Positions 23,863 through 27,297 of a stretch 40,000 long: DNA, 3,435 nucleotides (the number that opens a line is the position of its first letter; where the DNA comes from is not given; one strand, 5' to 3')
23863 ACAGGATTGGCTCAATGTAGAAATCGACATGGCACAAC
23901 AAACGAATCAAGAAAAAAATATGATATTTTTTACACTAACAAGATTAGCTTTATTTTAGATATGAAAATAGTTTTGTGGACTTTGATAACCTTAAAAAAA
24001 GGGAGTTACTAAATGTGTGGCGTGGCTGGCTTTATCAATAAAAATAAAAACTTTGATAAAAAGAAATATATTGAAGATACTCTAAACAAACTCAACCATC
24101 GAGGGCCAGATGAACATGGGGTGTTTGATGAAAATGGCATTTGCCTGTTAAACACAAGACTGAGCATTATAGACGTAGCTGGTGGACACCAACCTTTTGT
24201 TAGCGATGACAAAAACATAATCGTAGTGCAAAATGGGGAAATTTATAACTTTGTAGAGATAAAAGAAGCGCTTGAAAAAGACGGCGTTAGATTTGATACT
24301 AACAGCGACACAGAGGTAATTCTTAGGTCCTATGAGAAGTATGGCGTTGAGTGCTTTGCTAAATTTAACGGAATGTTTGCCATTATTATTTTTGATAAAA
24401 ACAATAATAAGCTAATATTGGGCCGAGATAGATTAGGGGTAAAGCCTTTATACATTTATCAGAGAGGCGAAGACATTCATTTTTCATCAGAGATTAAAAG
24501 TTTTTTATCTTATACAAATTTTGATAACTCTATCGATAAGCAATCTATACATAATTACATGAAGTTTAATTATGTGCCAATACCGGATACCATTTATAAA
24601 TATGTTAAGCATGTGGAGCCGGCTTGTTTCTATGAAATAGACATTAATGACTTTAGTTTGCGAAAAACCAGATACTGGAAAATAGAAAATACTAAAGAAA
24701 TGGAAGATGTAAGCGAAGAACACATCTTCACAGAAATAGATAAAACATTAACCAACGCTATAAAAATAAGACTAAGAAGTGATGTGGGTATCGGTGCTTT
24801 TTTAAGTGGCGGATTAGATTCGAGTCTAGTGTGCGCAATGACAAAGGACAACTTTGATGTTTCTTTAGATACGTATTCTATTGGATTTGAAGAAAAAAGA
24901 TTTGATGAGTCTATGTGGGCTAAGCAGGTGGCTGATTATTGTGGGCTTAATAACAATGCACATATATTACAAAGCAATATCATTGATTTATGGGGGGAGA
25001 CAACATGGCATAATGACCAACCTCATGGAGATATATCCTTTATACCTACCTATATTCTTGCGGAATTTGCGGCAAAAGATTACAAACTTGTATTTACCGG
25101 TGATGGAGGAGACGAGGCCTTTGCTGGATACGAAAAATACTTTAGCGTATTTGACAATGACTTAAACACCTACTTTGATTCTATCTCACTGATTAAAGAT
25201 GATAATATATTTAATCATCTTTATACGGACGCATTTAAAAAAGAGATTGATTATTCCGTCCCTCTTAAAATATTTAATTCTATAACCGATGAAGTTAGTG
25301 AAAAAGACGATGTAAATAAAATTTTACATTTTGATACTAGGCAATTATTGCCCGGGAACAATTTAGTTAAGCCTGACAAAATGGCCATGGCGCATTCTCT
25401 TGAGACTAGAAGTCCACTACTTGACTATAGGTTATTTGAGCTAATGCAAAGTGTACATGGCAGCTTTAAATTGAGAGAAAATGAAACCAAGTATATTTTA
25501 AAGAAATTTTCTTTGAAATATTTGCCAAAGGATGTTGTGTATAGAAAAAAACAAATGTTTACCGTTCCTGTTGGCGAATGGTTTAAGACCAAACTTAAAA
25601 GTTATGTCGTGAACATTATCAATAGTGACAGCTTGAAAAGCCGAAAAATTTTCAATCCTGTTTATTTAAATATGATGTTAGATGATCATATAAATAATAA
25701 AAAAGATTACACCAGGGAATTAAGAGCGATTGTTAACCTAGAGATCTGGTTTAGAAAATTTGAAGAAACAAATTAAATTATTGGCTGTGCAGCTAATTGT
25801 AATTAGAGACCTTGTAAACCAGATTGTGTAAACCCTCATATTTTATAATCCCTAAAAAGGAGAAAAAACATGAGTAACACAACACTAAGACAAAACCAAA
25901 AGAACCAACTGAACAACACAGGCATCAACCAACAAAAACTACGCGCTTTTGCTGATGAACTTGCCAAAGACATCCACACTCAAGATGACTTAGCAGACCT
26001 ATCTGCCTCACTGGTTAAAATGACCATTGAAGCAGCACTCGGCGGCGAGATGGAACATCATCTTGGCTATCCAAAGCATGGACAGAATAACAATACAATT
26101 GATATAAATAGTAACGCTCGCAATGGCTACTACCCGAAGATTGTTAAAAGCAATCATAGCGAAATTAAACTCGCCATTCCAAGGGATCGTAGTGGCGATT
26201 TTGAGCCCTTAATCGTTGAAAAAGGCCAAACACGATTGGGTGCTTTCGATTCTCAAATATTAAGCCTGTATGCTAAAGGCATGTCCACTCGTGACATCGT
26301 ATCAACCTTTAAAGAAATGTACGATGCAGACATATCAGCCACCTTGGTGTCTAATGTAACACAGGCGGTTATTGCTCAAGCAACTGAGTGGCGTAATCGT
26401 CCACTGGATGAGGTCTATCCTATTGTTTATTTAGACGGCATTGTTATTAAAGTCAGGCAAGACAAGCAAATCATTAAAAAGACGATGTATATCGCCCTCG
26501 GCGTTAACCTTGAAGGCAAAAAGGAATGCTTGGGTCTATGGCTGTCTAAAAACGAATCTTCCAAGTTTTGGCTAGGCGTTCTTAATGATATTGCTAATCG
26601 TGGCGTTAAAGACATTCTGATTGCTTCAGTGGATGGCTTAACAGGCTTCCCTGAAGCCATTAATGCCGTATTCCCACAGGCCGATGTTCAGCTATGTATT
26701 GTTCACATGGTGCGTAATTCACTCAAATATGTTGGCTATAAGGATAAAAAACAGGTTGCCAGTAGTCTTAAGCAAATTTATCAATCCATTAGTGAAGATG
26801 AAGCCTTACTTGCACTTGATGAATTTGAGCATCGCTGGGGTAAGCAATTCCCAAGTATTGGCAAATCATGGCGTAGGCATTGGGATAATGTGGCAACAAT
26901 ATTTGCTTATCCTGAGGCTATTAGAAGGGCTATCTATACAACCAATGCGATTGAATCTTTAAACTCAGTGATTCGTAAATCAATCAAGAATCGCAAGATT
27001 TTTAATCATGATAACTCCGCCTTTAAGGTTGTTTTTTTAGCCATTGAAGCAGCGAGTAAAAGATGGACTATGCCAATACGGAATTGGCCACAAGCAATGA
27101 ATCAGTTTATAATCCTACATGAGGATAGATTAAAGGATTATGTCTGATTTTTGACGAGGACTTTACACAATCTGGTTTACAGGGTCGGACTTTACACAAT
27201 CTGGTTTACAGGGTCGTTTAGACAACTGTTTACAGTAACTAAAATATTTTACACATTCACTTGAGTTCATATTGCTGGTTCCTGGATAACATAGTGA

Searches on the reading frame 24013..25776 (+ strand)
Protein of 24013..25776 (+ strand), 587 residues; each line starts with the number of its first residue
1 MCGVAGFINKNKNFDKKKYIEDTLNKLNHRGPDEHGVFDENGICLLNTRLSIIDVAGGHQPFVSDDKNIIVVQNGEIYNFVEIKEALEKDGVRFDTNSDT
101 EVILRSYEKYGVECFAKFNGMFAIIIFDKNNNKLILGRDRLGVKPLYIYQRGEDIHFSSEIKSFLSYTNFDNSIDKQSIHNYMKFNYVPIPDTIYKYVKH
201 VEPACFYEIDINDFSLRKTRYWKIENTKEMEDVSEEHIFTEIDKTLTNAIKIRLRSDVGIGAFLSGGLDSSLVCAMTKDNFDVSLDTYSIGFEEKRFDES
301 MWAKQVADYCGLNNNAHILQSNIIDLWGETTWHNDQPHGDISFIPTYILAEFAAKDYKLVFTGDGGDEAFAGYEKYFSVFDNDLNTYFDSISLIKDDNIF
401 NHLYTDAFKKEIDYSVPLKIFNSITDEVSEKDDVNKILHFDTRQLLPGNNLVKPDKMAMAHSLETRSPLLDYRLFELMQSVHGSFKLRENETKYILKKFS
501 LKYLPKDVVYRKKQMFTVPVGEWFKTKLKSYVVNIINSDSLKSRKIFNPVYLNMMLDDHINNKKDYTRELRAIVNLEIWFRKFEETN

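Call 64: search_protein_families(library=pfam, proteins=[window:24013-25776:+], max_evalue=0.00001)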
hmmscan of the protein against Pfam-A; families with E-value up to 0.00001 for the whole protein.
window:24013-25776:+ (587 aa): 4 families
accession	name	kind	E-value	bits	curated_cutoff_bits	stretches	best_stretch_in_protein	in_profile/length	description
PF00733.27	Asn_synthase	-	1.7e-81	275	21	1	241-581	1-354/354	Asparagine synthase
PF13537.11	GATase_7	-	1.4e-43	148.3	25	1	48-165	2-122/123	Glutamine amidotransferase domain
PF13522.11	GATase_6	-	1.9e-38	131.8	27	1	32-160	1-130/130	Glutamine amidotransferase domain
PF24167.1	DUF7411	-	4.8e-07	30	28.7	1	263-363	6-102/194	Family of unknown function (DUF7411)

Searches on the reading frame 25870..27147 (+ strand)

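Call 7: search_protein_families(library=ncbifam, proteins=[window:25870-27147:+])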
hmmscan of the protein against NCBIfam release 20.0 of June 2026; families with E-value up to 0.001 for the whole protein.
window:25870-27147:+ (425 aa): 4 families
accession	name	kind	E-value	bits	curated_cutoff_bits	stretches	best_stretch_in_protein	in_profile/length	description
NF033543.2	transpos_IS256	equivalog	2.1e-121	405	150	1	61-393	1-335/338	IS256 family transposase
NF033544.1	transpos_IS1249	exception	1.2e-13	51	300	1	178-380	88-269/382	IS1249 family transposase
NF041731.2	transpos_ISH6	equivalog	1e-09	37.7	240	1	135-298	125-279/414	ISH6 family transposase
NF048019.1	IS256_Zn_var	equivalog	1e-05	25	150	1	225-326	119-214/304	IS256 family transposase, variant Zn-binding type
